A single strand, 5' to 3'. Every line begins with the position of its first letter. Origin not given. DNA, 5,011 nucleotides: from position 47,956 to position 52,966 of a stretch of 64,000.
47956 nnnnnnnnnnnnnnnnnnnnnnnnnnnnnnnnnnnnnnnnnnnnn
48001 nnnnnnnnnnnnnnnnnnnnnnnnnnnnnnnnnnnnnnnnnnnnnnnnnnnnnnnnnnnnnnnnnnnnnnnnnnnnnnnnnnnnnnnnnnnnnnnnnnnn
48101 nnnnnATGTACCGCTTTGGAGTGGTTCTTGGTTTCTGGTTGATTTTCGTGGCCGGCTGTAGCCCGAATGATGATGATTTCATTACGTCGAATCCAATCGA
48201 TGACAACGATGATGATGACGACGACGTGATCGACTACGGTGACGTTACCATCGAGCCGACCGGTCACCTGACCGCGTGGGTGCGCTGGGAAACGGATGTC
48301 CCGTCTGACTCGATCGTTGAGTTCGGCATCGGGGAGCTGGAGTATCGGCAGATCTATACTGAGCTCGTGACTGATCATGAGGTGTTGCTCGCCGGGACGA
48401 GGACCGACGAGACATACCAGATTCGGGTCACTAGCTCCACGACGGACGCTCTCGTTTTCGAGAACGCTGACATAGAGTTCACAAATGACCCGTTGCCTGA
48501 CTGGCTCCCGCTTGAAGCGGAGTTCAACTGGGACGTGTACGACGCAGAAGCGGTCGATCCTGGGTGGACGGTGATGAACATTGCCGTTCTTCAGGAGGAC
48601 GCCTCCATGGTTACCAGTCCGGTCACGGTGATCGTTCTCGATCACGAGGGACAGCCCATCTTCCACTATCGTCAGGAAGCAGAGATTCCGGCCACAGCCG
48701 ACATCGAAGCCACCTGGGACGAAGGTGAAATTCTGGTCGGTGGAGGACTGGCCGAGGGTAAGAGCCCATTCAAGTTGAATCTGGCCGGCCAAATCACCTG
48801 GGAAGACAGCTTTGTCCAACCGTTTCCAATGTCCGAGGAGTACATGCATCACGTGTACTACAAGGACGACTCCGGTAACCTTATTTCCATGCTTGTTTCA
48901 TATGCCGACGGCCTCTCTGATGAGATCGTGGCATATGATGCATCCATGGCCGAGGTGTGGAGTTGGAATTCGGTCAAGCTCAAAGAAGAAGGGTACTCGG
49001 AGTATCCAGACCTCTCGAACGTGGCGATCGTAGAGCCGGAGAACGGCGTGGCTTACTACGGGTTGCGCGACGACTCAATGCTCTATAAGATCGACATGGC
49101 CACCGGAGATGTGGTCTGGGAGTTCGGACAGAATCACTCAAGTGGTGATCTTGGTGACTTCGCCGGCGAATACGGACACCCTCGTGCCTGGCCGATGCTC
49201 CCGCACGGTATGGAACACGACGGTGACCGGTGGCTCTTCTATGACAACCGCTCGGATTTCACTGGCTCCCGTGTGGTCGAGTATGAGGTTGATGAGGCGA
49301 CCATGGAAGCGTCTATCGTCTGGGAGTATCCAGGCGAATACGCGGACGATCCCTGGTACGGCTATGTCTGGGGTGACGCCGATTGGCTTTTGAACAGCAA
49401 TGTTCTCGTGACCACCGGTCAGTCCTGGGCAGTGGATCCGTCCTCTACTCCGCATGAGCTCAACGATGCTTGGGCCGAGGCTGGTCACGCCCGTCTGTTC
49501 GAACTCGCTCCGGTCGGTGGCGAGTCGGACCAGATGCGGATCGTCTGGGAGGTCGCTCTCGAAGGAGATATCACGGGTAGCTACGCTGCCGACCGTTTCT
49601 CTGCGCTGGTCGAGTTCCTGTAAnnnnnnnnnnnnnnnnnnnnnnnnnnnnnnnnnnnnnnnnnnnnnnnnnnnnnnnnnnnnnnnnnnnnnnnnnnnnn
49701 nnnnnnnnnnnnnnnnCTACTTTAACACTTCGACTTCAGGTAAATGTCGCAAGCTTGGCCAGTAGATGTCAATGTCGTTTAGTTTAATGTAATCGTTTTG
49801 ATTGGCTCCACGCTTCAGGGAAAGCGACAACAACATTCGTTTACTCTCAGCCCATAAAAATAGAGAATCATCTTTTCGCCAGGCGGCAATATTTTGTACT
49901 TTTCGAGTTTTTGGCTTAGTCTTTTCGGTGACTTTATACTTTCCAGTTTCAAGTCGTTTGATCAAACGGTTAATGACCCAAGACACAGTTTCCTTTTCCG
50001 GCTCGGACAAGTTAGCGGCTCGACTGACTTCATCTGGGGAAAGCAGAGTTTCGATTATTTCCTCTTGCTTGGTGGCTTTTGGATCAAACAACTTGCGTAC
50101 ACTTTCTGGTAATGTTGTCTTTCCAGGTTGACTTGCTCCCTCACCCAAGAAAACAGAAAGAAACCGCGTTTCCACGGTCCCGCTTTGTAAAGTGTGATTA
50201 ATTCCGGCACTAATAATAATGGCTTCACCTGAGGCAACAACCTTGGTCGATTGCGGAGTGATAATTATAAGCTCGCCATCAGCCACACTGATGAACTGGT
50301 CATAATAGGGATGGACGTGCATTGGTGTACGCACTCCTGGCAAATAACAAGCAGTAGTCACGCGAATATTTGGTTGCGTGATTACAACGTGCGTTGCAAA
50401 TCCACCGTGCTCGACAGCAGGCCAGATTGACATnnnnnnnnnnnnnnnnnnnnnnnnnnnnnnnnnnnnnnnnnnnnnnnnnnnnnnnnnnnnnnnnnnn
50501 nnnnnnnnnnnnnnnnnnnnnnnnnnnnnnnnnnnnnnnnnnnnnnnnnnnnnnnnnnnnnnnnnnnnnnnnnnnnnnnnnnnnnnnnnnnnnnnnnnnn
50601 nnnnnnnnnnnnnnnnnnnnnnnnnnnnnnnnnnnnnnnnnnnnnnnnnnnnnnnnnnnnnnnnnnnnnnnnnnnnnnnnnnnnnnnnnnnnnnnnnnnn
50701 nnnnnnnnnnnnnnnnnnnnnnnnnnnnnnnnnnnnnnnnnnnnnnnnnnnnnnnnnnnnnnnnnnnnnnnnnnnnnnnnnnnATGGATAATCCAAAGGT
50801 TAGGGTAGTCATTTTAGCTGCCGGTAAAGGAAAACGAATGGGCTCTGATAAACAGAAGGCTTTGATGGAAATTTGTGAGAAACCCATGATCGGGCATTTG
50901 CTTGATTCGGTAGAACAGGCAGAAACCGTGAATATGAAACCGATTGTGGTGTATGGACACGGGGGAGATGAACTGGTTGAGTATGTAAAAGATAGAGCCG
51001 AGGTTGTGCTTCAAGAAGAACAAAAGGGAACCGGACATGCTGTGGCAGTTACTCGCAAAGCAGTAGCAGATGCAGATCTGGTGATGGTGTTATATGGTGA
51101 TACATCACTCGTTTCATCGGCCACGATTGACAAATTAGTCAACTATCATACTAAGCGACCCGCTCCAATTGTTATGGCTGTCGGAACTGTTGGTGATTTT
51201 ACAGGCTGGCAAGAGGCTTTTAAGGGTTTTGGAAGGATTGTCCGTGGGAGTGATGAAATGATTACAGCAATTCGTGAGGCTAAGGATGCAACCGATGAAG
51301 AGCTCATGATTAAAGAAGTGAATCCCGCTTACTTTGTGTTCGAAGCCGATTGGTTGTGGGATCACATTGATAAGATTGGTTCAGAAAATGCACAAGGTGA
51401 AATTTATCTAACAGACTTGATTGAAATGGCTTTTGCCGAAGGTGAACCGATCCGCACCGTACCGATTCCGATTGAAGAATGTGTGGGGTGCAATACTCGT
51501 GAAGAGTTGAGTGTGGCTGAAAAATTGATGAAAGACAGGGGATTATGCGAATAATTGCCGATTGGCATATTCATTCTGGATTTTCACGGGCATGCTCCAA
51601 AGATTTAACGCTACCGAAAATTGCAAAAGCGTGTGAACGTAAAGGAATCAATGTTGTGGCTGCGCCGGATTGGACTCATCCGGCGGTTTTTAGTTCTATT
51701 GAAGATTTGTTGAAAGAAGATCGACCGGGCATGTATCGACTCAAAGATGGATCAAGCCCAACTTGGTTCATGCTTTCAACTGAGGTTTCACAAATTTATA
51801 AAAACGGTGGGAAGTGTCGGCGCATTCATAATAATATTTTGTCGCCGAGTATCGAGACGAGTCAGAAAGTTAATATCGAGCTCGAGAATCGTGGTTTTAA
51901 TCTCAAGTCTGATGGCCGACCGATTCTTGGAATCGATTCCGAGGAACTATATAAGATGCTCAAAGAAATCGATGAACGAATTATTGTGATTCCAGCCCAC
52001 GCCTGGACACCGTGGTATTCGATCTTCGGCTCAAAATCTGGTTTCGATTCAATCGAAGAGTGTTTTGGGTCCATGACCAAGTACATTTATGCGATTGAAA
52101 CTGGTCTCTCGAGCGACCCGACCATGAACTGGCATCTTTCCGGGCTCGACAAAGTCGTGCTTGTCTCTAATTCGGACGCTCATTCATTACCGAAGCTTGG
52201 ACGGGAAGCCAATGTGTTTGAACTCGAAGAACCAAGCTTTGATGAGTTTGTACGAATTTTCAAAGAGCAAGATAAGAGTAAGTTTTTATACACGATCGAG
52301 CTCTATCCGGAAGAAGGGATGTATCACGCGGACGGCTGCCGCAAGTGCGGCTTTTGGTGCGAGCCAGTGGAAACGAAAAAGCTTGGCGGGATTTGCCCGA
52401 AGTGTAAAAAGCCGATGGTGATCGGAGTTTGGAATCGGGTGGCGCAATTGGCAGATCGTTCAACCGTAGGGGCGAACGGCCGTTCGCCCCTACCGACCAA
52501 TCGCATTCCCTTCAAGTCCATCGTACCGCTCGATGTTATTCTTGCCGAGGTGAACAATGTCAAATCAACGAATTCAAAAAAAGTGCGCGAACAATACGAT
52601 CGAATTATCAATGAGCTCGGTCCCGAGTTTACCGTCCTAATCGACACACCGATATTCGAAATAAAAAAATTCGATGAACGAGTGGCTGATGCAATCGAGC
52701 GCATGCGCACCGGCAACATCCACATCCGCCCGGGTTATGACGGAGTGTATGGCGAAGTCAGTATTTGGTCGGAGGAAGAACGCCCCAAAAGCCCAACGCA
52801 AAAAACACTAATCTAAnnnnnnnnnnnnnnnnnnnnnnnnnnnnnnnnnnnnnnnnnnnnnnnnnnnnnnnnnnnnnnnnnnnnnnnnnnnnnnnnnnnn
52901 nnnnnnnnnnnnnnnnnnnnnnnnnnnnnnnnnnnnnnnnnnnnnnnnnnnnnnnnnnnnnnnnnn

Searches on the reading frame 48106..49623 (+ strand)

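Call 15: search_protein_families(library=pfam, proteins=[window:48106-49623:+], max_evalue=0.001)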
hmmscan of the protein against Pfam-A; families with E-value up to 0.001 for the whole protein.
window:48106-49623:+ (505 aa): 1 family
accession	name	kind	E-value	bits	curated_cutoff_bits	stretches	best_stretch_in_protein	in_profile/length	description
PF05935.17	Arylsulfotrans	-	2.9e-12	46.7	24.2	1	387-443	281-337/374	Arylsulfotransferase (ASST)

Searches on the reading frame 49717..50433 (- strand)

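Call 15: search_protein_families(library=pfam, proteins=[window:49717-50433:-], max_evalue=0.001)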
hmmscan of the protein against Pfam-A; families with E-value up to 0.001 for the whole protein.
window:49717-50433:- (238 aa): 1 family
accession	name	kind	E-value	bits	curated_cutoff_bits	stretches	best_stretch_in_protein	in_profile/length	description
PF07883.17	Cupin_2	-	8.4e-08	32.3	27.2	1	29-95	4-70/70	Cupin domain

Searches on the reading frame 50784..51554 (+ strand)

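Call 16: search_protein_families(library=pfam, proteins=[window:50784-51554:+], max_evalue=0.001)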
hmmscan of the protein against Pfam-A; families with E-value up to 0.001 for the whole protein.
window:50784-51554:+ (256 aa): 4 families
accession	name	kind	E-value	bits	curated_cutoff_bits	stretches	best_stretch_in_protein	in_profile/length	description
PF12804.13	NTP_transf_3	-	1.7e-20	74.3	27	1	8-133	1-122/160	MobA-like NTP transferase domain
PF00483.29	NTP_transferase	-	5.2e-12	46.3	21.2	1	8-222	2-215/245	Nucleotidyl transferase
PF01128.25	IspD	-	4.6e-10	40.1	27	1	6-132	1-127/221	2-C-methyl-D-erythritol 4-phosphate cytidylyltransferase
PF02348.25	CTP_transf_3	-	9e-07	29.3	22.6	1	18-134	7-127/217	Cytidylyltransferase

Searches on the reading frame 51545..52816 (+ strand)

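Call 16: search_protein_families(library=pfam, proteins=[window:51545-52816:+], max_evalue=0.001)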
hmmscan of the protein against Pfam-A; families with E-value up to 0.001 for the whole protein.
window:51545-52816:+ (423 aa): 1 family
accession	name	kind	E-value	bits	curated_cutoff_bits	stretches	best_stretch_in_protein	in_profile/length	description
PF13263.12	PHP_C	-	0.00014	21.8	21.3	1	208-241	20-53/56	PHP-associated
